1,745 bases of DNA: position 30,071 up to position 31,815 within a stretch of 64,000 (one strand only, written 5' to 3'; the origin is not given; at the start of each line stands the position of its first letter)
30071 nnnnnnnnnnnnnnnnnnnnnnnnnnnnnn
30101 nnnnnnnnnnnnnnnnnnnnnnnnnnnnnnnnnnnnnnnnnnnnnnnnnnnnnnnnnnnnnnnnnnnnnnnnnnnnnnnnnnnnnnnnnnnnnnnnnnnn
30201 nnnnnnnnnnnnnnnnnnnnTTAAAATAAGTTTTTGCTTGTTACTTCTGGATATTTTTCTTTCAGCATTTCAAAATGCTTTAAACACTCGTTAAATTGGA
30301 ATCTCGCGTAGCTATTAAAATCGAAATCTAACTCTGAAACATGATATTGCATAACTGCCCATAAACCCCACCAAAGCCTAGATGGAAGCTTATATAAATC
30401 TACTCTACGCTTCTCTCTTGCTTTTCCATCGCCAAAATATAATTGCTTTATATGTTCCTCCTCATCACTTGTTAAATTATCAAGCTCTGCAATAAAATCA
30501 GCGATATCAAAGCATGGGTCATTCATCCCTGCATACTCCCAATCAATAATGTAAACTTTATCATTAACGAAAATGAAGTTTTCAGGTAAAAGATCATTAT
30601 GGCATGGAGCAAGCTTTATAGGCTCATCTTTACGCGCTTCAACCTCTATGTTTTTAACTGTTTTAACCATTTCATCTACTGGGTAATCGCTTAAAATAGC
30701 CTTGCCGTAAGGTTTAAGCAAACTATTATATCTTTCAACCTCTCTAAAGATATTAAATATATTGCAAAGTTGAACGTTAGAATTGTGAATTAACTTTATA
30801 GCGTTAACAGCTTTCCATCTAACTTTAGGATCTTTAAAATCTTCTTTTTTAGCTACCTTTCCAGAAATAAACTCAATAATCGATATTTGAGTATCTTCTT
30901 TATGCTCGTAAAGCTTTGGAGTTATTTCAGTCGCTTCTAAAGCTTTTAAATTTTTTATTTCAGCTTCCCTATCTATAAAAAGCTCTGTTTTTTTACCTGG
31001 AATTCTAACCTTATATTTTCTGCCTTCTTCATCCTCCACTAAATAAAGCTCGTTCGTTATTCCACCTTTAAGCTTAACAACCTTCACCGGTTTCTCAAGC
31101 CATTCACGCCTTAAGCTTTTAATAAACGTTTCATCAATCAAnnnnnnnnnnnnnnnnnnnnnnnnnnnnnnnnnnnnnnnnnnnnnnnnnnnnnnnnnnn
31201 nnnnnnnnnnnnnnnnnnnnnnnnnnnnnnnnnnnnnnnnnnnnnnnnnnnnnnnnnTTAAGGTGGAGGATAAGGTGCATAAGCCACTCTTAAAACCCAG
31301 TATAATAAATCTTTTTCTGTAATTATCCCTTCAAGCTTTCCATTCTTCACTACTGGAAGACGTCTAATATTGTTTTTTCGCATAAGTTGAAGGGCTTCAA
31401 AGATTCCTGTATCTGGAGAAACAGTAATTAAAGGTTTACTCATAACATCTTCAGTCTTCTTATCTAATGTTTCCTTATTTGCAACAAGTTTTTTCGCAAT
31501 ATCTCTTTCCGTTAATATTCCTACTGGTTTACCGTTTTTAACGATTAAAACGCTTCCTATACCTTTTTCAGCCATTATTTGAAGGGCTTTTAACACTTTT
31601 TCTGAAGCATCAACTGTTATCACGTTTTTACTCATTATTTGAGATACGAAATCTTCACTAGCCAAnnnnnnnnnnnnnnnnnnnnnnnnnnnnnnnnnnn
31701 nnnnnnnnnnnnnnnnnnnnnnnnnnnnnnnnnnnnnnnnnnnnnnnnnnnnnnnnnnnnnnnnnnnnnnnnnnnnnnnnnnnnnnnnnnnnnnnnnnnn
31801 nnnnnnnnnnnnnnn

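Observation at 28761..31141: Non-Pyl MttB-family methyltransferase paired with a kinase carrying the choline-kinase signature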

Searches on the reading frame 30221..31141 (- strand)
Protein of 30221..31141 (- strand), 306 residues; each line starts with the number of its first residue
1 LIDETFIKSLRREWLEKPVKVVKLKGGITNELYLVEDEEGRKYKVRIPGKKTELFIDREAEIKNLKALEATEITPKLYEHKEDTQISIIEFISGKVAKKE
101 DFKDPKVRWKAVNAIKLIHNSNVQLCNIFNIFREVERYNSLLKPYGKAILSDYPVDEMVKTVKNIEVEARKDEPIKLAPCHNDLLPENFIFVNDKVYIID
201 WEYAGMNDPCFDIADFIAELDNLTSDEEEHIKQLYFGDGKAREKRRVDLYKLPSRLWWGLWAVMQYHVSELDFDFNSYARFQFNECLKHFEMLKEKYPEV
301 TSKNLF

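Call 3: search_protein_families(library=pfam, proteins=[window:30221-31141:-], max_evalue=0.01)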
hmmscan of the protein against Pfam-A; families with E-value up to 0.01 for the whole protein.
window:30221-31141:- (306 aa): 3 families
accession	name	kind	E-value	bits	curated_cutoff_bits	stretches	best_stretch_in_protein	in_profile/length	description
PF01633.27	Choline_kinase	-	7.9e-35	121.1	29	2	22-221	2-208/300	Choline/ethanolamine kinase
PF01636.29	APH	-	9.1e-17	62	23.2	1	22-226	3-219/239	Phosphotransferase enzyme family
PF19974.5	TCAD9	-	0.0082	15.8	40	1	176-214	296-335/429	Ternary complex associated domain 9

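Call 4: search_protein_families(library=ncbifam, proteins=[window:30221-31141:-], max_evalue=0.01)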
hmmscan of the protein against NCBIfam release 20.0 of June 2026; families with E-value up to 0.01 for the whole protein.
window:30221-31141:- (306 aa): 12 families
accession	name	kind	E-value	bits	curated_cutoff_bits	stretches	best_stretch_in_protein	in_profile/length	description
NF041256.1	GntI_guanitoxin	equivalog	3.9e-51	174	357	1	13-284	10-280/282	guanitoxin biosynthesis pre-guanitoxin N-oxide kinase GntI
TIGR02721.1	ycfN_thiK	equivalog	5e-26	91.4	299.45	1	22-222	2-191/256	thiamine kinase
NF007620.0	PRK10271.1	equivalog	1.8e-07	31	206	1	168-215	154-201/274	thiamine kinase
NF046102.1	CellCycRegCcrZ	equivalog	5.2e-07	29.4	400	1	38-218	16-195/260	cell cycle regulator CcrZ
NF038156.1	lant_syn_V_LxmK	equivalog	1.1e-06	28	315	1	170-219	184-233/347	class V lanthionine synthetase subunit LxmK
TIGR02906.1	spore_CotS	subfamily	5.4e-06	25.6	172.7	1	171-219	182-230/314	CotS family spore coat protein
NF033068.1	APH_3p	equivalog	8.2e-05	22.2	205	1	53-233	45-233/255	APH(3') family aminoglycoside O-phosphotransferase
TIGR03724.2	arch_bud32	equivalog_domain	0.00023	20.7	125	0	180-237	107-168/193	KEOPS complex kinase/ATPase Bud32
NF003558.0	PRK05231.1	equivalog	0.0027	16.7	271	1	154-214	162-225/322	homoserine kinase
TIGR01767.2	MTRK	equivalog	0.0031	16.6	275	0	181-220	230-269/401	S-methyl-5-thioribose kinase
TIGR02904.1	spore_ysxE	equivalog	0.004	16.4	263.55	1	162-229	181-249/309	spore coat protein YsxE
NF011464.0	PRK14879.1-7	equivalog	0.0059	16.4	246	0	147-208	94-153/221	Kae1-associated kinase Bud32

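Call 6: search_solved_structures(query=window:30221-31141:-, show_alignments=2)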
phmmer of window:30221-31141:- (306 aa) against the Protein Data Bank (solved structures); distinct sequences matched with E-value up to 0.001: 18.
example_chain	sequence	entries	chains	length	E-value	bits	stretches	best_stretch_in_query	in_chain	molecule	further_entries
3dxq_A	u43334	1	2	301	2.8e-30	108.8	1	26-288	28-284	choline/ethanolamine kinase family protein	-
4r77_B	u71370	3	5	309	4.8e-28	101.5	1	16-285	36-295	Choline kinase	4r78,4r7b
2qg7_A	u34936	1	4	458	3.8e-13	52.5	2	24-123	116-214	ethanolamine kinase Pv091845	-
3mes_A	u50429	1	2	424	2.1e-09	40.2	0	175-245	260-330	Choline kinase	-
3c5i_A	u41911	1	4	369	1.1e-08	37.9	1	15-220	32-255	Choline kinase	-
3feg_A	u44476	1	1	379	6.3e-08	35.4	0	247-284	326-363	Choline/ethanolamine kinase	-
2ig7_A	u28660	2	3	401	7.7e-08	35.1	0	247-284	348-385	Choline/ethanolamine kinase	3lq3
5afv_A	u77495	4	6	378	2.1e-05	27.1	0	246-285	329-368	CHOLINE KINASE ALPHA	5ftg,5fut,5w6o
3zm9_A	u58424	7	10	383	2.2e-05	27.1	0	246-285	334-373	CHOLINE KINASE ALPHA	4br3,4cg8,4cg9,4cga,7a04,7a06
7nb1_AAA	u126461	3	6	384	2.2e-05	27.1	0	246-285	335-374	Choline kinase alpha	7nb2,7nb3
2cko_A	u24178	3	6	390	2.2e-05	27.1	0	246-285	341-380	CHOLINE KINASE ALPHA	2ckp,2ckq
2i7q_A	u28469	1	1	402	2.5e-05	26.9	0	246-285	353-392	Choline kinase alpha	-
3f2r_A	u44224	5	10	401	2.5e-05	26.9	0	246-285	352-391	Choline kinase alpha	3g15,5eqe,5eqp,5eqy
4da5_A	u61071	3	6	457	3.7e-05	26.3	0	246-285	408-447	Choline kinase alpha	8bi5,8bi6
3fi8_A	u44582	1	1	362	0.00011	24.7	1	21-219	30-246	Choline kinase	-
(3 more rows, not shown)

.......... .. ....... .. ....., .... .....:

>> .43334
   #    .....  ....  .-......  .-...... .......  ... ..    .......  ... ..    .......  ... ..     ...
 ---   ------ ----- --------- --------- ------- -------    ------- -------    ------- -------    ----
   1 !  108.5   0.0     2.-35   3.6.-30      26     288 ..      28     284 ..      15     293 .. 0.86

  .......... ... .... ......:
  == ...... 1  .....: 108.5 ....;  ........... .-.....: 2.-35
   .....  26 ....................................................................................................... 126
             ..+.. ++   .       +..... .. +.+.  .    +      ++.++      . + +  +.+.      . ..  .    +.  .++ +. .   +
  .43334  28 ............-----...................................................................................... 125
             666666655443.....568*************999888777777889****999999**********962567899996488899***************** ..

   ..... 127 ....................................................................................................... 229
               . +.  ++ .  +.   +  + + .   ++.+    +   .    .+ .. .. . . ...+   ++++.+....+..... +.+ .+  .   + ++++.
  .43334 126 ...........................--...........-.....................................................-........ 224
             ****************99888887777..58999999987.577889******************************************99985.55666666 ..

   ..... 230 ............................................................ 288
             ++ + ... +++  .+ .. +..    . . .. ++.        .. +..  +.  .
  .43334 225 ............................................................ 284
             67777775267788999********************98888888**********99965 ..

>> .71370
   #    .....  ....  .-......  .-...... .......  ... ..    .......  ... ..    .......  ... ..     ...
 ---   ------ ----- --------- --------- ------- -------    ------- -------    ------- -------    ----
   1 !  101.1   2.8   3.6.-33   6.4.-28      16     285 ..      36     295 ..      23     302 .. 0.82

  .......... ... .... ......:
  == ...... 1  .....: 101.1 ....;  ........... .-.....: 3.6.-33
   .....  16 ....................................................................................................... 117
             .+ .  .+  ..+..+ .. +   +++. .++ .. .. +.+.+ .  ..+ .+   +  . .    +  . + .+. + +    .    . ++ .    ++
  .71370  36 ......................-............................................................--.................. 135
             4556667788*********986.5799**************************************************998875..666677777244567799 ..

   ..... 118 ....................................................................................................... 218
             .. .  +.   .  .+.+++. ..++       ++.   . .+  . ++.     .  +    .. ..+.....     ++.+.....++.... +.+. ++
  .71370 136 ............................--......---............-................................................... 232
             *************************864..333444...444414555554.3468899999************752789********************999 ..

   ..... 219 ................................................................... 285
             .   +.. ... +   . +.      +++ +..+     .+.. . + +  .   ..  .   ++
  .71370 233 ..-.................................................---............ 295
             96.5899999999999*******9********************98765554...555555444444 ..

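Call 26: find_homologous_proteins(query=window:30221-31141:-, max_evalue=0.00001)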
Query window:30221-31141:- (306 aa): 7972 proteins with E <= 0.00001 among 8000 candidates; the best 120 are listed.
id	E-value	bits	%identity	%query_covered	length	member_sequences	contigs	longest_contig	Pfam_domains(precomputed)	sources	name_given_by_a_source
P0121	1.3e-203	693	100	100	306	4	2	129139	PF01633.27,PF01636.30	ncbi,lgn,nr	ncbi:phosphotransferase [Candidatus Bathyarchaeota archaeon]|nr:phosphotransferase [Candidatus Bathy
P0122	7.3e-173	592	87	98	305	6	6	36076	PF01633.27,PF01636.30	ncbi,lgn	ncbi:MAG: phosphotransferase [Candidatus Bathyarchaeia archaeon]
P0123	2.5e-171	587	86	98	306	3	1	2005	PF01633.27,PF01636.30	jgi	-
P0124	3.1e-171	587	84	100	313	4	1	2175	PF01633.27,PF01636.30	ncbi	-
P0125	9.9e-171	585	85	99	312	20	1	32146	PF01633.27,PF01636.30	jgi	-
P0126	3.4e-136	472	68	98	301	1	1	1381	PF01633.27,PF01636.30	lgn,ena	-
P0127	1.7e-134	466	67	99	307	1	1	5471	PF01633.27,PF01636.30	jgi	-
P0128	2.2e-102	360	56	96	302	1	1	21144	PF01633.27,PF01163.29,PF01636.30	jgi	jgi:thiamine kinase-like enzyme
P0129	4.1e-102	360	55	96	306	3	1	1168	PF01633.27,PF01636.30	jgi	-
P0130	8.3e-101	355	57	96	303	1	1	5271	PF01633.27,PF01636.30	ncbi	ncbi:MAG: phosphotransferase [Candidatus Bathyarchaeia archaeon]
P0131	9.6e-99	349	53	96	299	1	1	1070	PF01633.27,PF01636.30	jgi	jgi:thiamine kinase-like enzyme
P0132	2.4e-97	344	52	95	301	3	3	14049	PF01633.27,PF01636.30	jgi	-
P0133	3.2e-97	344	53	98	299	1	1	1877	PF01633.27,PF01636.30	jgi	jgi:thiamine kinase-like enzyme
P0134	2.6e-87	311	49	96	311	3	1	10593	PF01633.27,PF01636.30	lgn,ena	-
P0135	3.3e-84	301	51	85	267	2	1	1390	PF01633.27,PF01636.30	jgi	jgi:thiamine kinase-like enzyme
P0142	2.6e-53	199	38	91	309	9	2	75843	PF01633.27,PF01636.30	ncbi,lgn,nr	ncbi:MAG: phosphotransferase [Proteobacteria bacterium]|nr:phosphotransferase [Pseudomonadota bacter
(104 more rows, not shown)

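Call 27: find_encoding_contigs(protein=P0121, flank=3000, max_places=3)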
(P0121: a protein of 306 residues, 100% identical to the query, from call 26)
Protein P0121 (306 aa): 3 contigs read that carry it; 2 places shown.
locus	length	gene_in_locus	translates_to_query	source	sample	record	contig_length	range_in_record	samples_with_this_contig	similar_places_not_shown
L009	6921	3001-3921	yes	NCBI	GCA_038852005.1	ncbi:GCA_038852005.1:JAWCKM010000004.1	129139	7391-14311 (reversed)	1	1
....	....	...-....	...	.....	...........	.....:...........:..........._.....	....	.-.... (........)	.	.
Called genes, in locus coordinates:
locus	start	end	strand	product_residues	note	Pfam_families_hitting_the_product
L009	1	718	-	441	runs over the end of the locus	PF18195:GatD_N, PF00710:Asparaginase, PF17763:Asparaginase_C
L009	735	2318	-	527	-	PF23613:ELP3_N (weak), PF04055:Radical_SAM, PF16199:Radical_SAM_C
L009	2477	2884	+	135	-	PF00571:CBS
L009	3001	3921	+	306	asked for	PF01636:APH, PF01633:Choline_kinase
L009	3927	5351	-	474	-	PF06253:MTTB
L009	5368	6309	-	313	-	-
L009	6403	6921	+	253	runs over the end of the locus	-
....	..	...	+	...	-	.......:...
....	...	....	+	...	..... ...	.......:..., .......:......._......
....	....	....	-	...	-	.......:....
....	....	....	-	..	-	?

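Call 28: find_encoding_contigs(protein=P0142, flank=8000, max_places=3)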
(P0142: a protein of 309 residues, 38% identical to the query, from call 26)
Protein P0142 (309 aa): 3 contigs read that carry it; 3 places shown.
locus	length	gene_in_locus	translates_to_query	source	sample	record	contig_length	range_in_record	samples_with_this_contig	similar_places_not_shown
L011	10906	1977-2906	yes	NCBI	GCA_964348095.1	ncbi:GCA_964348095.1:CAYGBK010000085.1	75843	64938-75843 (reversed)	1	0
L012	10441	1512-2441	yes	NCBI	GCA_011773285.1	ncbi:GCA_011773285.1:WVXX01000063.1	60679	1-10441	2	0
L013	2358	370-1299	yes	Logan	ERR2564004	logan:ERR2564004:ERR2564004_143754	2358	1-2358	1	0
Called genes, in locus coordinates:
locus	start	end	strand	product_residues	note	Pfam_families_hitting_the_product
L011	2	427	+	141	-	?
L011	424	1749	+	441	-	PF06808:DctM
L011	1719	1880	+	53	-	-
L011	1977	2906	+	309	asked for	PF01633:Choline_kinase, PF01636:APH, PF01633:Choline_kinase (weak)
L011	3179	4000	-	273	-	PF00800:PDT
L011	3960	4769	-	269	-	PF02153:PDH_N, PF26213:TYRAAT1_C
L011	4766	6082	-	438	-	PF01264:Chorismate_synt, PF01817:CM_2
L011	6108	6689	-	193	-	PF13238:AAA_18 (weak), PF13671:AAA_33, PF01202:SKI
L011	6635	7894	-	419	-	PF00275:EPSP_synthase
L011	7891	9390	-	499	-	PF01487:DHquinase_I, PF08501:Shikimate_dh_N, PF03435:Sacchrp_dh_NADP (weak), PF18317:SDH_C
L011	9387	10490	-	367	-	PF00465:Fe-ADH (weak), PF13685:Fe-ADH_2, PF01761:DHQ_synthase, PF24621:DHQS_C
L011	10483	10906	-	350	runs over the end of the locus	PF18152:DAHP_snth_FXD, PF00793:DAHP_synth_1, PF03102:NeuB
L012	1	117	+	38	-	?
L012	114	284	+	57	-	-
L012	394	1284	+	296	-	PF06808:DctM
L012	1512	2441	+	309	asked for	PF01633:Choline_kinase, PF01636:APH, PF01633:Choline_kinase (weak)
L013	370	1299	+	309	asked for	PF01633:Choline_kinase, PF01636:APH, PF01633:Choline_kinase (weak)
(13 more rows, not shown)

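Call 29: find_encoding_contigs(protein=P0128, flank=8000, max_places=3)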
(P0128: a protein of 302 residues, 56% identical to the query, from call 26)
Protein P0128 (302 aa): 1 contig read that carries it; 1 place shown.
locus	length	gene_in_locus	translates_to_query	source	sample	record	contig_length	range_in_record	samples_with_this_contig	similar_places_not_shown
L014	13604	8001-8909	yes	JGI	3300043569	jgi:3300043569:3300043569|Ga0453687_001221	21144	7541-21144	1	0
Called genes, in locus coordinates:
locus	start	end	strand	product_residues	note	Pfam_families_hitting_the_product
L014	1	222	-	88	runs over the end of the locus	PF00276:Ribosomal_L23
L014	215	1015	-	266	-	PF00573:Ribosomal_L4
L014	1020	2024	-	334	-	PF00297:Ribosomal_L3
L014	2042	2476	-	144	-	PF01090:Ribosomal_S19e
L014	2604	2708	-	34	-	-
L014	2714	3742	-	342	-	PF04055:Radical_SAM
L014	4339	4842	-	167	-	-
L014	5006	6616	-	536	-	PF13520:AA_permease_2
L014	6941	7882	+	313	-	PF00149:Metallophos (weak)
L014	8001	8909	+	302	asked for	PF01633:Choline_kinase, PF01636:APH, PF01163:RIO1 (faint)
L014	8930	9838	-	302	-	PF02007:MtrH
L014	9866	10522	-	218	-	PF02607:B12-binding_2, PF02310:B12-binding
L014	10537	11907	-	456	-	PF05369:MtmB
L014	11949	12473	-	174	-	-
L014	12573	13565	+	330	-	PF14582:Metallophos_3 (faint), PF12850:Metallophos_2 (faint)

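Call 52: find_related_loci(query=A2, collection=metagenome_contigs, flank=10000)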
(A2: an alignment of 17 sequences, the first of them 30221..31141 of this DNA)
Query A2 (306 aa) in metagenome_contigs; peptide patterns used: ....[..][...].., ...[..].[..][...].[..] (x = any residue, [..] = any of these).
600 stretches matched a pattern (row limit reached: there are more); 587 encode a relative of the query (tblastn E <= 1e-3); the best 80 are kept; 80 distinct loci.
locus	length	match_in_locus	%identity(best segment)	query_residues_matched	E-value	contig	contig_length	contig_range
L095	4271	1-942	42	1-297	8e-81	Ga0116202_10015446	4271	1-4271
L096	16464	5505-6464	38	1-297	3e-73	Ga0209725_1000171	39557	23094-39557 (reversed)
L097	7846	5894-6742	38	19-297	2e-59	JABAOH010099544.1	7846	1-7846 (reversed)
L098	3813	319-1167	36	19-297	7e-56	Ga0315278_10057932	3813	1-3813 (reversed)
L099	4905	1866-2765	35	1-297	5e-54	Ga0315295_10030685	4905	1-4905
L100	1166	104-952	36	19-297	3e-57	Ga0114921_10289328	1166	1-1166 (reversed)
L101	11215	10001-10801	38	13-282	1e-52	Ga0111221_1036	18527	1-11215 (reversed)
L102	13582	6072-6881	36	14-288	5e-51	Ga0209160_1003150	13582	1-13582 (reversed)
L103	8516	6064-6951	36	6-297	3e-51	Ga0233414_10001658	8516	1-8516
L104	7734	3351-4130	36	14-278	3e-50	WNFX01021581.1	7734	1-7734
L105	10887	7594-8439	37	10-299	2e-50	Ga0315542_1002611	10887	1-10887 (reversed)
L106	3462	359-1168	35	14-288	4e-50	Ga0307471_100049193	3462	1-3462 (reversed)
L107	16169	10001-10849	35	19-297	1e-49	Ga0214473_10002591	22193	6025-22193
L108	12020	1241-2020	35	14-278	2e-48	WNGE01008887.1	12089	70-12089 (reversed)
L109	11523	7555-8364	35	14-288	8e-49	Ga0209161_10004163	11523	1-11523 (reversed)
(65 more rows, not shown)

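Call 80: find_encoding_contigs(protein=P0132, flank=8000, max_places=3)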
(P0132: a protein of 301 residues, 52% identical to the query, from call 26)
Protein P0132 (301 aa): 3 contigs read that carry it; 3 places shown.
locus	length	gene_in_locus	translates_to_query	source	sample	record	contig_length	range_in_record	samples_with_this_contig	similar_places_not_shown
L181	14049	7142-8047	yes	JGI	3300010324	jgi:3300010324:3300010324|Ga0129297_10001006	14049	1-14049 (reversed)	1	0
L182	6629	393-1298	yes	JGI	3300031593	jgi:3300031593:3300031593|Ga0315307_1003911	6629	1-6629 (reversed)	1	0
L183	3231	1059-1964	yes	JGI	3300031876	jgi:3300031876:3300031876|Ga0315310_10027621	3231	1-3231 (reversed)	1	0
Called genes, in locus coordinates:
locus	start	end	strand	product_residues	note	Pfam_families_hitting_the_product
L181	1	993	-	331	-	?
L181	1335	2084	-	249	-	PF02535:Zip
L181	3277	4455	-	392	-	PF13506:Glyco_transf_21, PF13641:Glyco_tranf_2_3, PF00535:Glycos_transf_2, PF13632:Glyco_trans_2_3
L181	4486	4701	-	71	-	-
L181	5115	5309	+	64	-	-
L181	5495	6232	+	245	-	PF00881:Nitroreductase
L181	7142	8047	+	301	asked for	PF01633:Choline_kinase, PF01636:APH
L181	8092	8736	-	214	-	PF02607:B12-binding_2, PF02310:B12-binding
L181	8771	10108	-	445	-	PF05369:MtmB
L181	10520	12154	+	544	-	PF13520:AA_permease_2 (faint)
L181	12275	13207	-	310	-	-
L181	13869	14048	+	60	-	?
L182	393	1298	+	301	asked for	PF01633:Choline_kinase, PF01636:APH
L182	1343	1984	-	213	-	PF02607:B12-binding_2, PF02310:B12-binding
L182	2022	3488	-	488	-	PF05369:MtmB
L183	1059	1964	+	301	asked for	PF01633:Choline_kinase, PF01636:APH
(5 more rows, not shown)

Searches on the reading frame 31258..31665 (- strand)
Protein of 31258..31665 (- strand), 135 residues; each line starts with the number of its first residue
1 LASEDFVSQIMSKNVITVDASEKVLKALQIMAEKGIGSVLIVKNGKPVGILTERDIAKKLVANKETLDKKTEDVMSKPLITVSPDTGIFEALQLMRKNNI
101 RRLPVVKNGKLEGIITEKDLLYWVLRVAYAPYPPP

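Call 3: search_protein_families(library=pfam, proteins=[window:31258-31665:-], max_evalue=0.01)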
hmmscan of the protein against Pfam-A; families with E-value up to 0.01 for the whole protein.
window:31258-31665:- (135 aa): 1 family
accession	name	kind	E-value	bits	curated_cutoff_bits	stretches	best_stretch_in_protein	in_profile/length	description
PF00571.33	CBS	-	2.4e-39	133.8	24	2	72-124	2-55/57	CBS domain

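Call 4: search_protein_families(library=ncbifam, proteins=[window:31258-31665:-], max_evalue=0.01)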
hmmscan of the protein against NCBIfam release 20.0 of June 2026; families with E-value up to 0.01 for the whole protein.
window:31258-31665:- (135 aa): 29 families (the best 25 are shown)
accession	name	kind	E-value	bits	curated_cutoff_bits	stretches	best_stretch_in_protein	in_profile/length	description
NF041552.1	TF_PrdR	equivalog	4.3e-20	71.6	795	1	5-121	6-122/577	sigma-54 dependent transcriptional regulator PrdR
NF011447.0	PRK14869.2-3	equivalog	1.3e-18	66.9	522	2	70-126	69-126/540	putative manganese-dependent inorganic diphosphatase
TIGR01302.1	IMP_dehydrog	equivalog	2.4e-13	49.7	481.5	2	69-123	80-138/450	IMP dehydrogenase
NF053603.1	HhpR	exception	2.3e-12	46.7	520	2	3-67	59-124/282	CBS domain-containing high hydrostatic pressure regulator HhpR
NF011442.0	PRK14869.1-4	equivalog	3.3e-12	45.6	400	2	65-120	66-122/543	putative manganese-dependent inorganic diphosphatase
TIGR00393.1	kpsF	subfamily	1.2e-11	44.8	203.7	1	8-115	158-267/268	KpsF/GutQ family sugar-phosphate isomerase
NF011440.0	PRK14869.1-2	equivalog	4.3e-11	42.2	746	2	71-124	69-123/541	putative manganese-dependent inorganic diphosphatase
NF011443.0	PRK14869.1-5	equivalog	1.1e-10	40.7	335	1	66-123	66-124/546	putative manganese-dependent inorganic diphosphatase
TIGR01137.1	cysta_beta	equivalog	1.7e-10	40.2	510.25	1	11-124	344-456/457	cystathionine beta-synthase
NF011445.0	PRK14869.2-1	equivalog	1.2e-09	37.2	483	2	69-116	68-116/548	putative manganese-dependent inorganic diphosphatase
NF008141.0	PRK10892.1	equivalog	1.3e-09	37.8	505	1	9-121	208-323/328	arabinose-5-phosphate isomerase KdsD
NF002505.0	PRK01862.1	equivalog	1.9e-09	36.7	482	1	16-122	458-568/577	ClcB-like voltage-gated chloride channel protein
NF005869.0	PRK07807.1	equivalog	3.6e-09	36.2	549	1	11-121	95-201/479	GuaB1 family IMP dehydrogenase-related protein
TIGR01303.1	IMP_DH_rel_1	equivalog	9.2e-09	34.7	562.75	1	14-120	97-198/475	GuaB1 family IMP dehydrogenase-related protein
NF008581.0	PRK11543.1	equivalog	1.6e-08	33.9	481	1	13-120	207-315/321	arabinose-5-phosphate isomerase GutQ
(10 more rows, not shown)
